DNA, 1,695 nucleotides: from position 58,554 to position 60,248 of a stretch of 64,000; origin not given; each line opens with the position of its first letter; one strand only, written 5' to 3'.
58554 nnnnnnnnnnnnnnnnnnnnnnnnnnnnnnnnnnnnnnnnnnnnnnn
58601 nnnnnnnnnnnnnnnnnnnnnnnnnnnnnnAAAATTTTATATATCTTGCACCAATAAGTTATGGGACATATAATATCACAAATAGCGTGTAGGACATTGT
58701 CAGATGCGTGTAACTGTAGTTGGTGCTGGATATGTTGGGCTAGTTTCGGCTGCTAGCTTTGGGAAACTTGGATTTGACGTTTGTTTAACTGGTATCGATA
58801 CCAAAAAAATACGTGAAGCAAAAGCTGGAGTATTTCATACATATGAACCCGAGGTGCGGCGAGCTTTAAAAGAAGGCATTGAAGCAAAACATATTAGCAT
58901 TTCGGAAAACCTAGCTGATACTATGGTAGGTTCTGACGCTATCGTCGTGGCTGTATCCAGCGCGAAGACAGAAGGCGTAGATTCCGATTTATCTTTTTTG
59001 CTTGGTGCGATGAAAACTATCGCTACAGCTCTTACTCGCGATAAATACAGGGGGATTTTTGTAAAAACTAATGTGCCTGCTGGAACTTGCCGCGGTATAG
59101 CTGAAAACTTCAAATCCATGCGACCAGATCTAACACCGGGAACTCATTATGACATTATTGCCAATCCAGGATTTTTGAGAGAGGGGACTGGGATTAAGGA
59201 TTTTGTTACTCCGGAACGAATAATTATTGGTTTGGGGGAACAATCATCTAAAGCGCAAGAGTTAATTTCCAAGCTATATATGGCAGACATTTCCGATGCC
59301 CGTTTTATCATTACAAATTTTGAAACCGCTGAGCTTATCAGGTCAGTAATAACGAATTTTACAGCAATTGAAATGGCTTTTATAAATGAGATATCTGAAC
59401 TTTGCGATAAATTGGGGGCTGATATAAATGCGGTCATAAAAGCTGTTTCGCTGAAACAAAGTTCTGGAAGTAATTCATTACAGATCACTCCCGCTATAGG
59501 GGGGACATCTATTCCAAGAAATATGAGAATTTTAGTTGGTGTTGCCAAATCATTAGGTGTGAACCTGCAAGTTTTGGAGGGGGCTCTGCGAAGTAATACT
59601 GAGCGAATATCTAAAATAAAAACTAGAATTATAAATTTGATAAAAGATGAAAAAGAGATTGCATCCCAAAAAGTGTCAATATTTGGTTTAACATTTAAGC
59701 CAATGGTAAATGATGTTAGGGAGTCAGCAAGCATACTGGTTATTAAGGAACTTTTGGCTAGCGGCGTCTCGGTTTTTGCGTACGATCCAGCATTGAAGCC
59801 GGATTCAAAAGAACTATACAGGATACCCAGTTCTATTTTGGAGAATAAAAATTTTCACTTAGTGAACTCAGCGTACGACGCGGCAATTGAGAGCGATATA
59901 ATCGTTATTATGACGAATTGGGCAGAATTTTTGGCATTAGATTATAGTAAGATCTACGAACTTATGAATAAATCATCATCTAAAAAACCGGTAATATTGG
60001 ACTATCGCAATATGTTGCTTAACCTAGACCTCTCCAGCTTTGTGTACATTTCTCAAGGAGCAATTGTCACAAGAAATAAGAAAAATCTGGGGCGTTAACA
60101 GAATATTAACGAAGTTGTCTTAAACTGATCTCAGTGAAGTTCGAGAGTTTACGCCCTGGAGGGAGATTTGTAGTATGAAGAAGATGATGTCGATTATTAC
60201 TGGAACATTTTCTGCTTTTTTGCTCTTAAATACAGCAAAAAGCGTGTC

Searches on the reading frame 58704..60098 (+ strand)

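Call 30: search_protein_families(library=pfam, max_evalue=0.001, proteins=[window:58704-60098:+])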
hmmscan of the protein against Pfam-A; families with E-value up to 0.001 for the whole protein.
window:58704-60098:+ (464 aa): 5 families
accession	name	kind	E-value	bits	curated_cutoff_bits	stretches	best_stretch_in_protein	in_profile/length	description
PF03721.20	UDPG_MGDP_dh_N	-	7.1e-37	127.2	27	1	1-183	1-181/187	UDP-glucose/GDP-mannose dehydrogenase family, NAD binding domain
PF03720.21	UDPG_MGDP_dh_C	-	8.8e-29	100.4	30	1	326-438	2-101/103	UDP-glucose/GDP-mannose dehydrogenase family, UDP binding domain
PF00984.24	UDPG_MGDP_dh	-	2.5e-20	72.8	25.4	1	207-299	1-93/94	UDP-glucose/GDP-mannose dehydrogenase family, central domain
PF02737.24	3HCDH_N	-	2.2e-05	24.9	22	1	3-84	2-86/180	3-hydroxyacyl-CoA dehydrogenase, NAD binding domain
PF01210.29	NAD_Gly3P_dh_N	-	0.00058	20.3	23.1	0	3-101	2-94/158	NAD-dependent glycerol-3-phosphate dehydrogenase N-terminus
